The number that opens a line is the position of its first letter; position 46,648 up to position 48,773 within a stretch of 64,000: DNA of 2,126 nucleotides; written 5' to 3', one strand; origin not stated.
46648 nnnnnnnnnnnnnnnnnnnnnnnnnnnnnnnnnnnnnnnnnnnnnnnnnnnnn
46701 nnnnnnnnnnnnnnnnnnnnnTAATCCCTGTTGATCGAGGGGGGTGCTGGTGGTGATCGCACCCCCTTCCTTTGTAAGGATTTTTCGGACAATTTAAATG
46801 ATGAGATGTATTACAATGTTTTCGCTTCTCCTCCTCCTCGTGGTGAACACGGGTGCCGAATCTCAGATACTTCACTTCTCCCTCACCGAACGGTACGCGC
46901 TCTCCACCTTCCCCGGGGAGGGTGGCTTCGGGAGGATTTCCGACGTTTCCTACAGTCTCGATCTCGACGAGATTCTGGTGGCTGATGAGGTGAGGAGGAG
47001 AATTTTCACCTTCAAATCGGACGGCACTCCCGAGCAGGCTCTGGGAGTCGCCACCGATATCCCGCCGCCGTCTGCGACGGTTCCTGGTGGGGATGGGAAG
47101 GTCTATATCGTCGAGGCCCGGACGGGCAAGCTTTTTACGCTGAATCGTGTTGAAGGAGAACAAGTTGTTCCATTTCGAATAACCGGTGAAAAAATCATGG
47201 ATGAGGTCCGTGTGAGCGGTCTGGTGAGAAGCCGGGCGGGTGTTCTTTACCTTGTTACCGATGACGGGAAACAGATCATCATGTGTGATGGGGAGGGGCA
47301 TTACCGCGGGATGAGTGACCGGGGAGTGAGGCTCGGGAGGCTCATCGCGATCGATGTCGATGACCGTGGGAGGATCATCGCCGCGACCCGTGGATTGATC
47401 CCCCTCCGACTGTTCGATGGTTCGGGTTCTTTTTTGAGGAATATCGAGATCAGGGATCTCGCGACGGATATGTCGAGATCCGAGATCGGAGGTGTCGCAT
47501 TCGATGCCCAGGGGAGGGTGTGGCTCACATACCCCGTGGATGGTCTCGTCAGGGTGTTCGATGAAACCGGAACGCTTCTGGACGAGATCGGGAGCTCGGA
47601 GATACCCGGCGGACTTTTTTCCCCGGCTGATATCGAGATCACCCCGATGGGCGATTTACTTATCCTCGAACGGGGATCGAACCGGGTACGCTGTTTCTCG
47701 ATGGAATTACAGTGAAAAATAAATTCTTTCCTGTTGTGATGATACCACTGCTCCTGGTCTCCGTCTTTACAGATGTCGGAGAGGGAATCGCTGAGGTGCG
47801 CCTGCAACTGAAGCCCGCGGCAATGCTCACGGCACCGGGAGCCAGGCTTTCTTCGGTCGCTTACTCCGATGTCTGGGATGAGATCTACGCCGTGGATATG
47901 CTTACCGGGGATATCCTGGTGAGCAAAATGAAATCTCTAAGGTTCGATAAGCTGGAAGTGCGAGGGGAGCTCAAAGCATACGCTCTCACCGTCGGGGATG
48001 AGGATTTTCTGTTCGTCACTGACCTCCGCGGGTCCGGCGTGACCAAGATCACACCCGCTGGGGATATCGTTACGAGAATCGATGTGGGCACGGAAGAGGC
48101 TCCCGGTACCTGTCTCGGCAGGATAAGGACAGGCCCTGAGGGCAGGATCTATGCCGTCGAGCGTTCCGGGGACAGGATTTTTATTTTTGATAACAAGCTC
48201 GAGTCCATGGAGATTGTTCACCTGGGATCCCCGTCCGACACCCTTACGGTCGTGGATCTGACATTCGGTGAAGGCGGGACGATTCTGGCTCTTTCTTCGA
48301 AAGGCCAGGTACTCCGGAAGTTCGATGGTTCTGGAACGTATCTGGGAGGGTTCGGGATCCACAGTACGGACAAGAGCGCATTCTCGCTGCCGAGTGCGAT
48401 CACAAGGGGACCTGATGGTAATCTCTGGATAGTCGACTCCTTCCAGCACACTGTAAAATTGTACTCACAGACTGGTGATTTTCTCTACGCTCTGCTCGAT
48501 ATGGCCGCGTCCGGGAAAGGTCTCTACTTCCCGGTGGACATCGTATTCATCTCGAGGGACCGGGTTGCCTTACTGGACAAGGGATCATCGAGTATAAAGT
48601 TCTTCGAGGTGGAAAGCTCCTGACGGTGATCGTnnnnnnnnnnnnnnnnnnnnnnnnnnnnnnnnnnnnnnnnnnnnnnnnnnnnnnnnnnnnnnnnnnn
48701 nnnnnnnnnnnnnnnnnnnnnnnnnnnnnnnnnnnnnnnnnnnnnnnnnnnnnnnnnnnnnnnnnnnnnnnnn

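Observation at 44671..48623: Three secreted NHL-repeat beta-propeller paralogs interleaved with multihaem cytochromes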

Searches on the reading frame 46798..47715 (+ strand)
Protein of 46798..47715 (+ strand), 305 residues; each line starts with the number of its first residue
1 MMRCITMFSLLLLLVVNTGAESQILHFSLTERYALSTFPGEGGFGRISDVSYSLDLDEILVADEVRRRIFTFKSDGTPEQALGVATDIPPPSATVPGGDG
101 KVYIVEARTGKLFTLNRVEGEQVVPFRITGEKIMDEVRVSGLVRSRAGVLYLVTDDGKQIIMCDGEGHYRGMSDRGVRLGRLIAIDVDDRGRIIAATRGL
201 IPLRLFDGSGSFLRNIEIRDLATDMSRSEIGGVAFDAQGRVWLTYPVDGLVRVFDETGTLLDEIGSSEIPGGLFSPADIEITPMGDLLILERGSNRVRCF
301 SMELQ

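Call 3: search_protein_families(library=pfam, proteins=[window:46798-47715:+], max_evalue=0.01)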
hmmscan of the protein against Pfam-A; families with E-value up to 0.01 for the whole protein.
window:46798-47715:+ (305 aa): 3 families
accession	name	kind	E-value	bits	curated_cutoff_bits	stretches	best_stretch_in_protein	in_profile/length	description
PF01436.27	NHL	-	7.7e-08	32.4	20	0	276-300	4-28/28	NHL repeat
PF08450.18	SGL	-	8.9e-05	22.6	26.3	1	219-264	183-220/246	SMP-30/Gluconolactonase/LRE-like region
PF13449.12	Phytase-like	-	0.0017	18.8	27.6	0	140-264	7-104/284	Esterase-like activity of phytase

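Call 91: search_solved_structures(query=window:46798-47715:+, max_evalue=0.01)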
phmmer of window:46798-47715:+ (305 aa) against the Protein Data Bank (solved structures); distinct sequences matched with E-value up to 0.01: 18.
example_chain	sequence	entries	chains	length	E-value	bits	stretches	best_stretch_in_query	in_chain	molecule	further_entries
2ymu_A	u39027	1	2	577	8.1e-12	48.1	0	223-286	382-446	WD-40 REPEAT PROTEIN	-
7qrx_A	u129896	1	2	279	6.7e-10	41.8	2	174-301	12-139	E3 ubiquitin-protein ligase TRIM71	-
9jur_A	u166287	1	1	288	7.1e-10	41.7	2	174-301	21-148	E3 ubiquitin-protein ligase TRIM71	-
8j72_A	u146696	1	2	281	1.3e-09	40.9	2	178-301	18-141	E3 ubiquitin-protein ligase TRIM71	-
7bie_A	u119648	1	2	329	1.6e-08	37.3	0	218-282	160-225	nvWRAP-T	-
7bif_A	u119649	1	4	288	2.2e-07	33.5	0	221-282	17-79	v22WRAP-T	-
7big_A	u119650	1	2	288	3.2e-07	33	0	218-281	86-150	v13WRAP-T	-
7b96_A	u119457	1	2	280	3.7e-07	32.8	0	184-267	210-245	Isoform 2 of Tripartite motif-containing protein 2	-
7qrv_A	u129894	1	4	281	3.8e-07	32.8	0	184-267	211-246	Tripartite motif-containing protein 2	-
7bid_A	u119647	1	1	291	4e-07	32.7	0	218-281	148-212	v31WRAP-T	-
7b2r_A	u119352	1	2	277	4.2e-07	32.6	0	156-301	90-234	Tripartite motif-containing protein 2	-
6fpt_A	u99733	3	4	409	4.5e-07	32.5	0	170-301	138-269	E3 ubiquitin-protein ligase TRIM71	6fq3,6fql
6d69_A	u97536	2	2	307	2.9e-06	29.9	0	185-300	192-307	NHL Repeat Region of D. melanogaster Thin | Thin, isoform D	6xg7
7qrw_A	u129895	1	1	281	3.9e-06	29.5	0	170-297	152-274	Isoform 4 of Tripartite motif-containing protein 3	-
7zpz_A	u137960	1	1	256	4.5e-05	26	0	231-297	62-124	Pizza6-TSR-TSH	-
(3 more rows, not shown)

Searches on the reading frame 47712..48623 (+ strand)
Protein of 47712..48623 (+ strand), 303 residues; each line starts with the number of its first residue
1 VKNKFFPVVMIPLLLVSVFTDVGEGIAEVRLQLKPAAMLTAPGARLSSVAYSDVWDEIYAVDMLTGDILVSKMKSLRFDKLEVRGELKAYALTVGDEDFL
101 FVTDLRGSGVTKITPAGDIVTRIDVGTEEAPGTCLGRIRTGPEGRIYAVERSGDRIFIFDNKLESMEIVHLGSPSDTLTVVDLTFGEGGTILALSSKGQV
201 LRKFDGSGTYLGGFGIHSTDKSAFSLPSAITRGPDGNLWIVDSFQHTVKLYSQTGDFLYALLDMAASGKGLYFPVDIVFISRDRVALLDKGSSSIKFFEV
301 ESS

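Call 3: search_protein_families(library=pfam, proteins=[window:47712-48623:+], max_evalue=0.01)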
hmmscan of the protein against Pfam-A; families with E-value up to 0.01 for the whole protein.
window:47712-48623:+ (303 aa): 3 families
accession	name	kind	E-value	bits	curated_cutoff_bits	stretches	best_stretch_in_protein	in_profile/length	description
PF24684.1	Vgb_lyase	-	1.5e-06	27.7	50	1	84-255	9-169/290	Virginiamycin B lyase family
PF01436.27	NHL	-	5.5e-05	23.4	20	0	224-246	1-23/28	NHL repeat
PF23500.1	DUF7133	-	0.0043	16.8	27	1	218-249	324-353/385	Domain of unknown function (DUF7133)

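Call 92: search_solved_structures(query=window:47712-48623:+, max_evalue=0.01)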
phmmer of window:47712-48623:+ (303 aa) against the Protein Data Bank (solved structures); distinct sequences matched with E-value up to 0.01: 18.
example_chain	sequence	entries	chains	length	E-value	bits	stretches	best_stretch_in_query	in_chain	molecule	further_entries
7qrw_A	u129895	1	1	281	1.1e-11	47.8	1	208-298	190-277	Isoform 4 of Tripartite motif-containing protein 3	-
6d69_A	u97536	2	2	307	1.3e-11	47.6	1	201-301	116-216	NHL Repeat Region of D. melanogaster Thin | Thin, isoform D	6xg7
2ymu_A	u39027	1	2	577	2.8e-11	46.5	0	182-276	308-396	WD-40 REPEAT PROTEIN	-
7b96_A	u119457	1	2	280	1.2e-10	44.4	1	187-298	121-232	Isoform 2 of Tripartite motif-containing protein 2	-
7qrv_A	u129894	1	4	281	1.2e-10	44.4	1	187-298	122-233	Tripartite motif-containing protein 2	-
7b2r_A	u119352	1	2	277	2.4e-10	43.4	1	186-300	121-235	Tripartite motif-containing protein 2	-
7bie_A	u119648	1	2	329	1.4e-07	34.3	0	180-276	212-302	nvWRAP-T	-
8j72_A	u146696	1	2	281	2.6e-07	33.5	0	183-246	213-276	E3 ubiquitin-protein ligase TRIM71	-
7qrx_A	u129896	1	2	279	3.8e-07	32.9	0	185-245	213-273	E3 ubiquitin-protein ligase TRIM71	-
9jur_A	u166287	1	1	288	4.2e-07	32.8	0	185-245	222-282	E3 ubiquitin-protein ligase TRIM71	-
6fpt_A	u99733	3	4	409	4.6e-07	32.6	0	188-299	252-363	E3 ubiquitin-protein ligase TRIM71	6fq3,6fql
7big_A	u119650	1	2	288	9.8e-07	31.6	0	180-276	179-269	v13WRAP-T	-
7bif_A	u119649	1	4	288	1e-06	31.6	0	180-276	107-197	v22WRAP-T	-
7bid_A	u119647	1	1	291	1.4e-06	31.1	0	180-276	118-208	v31WRAP-T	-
2z2n_A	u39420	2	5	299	0.00014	24.5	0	88-268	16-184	virginiamycin B lyase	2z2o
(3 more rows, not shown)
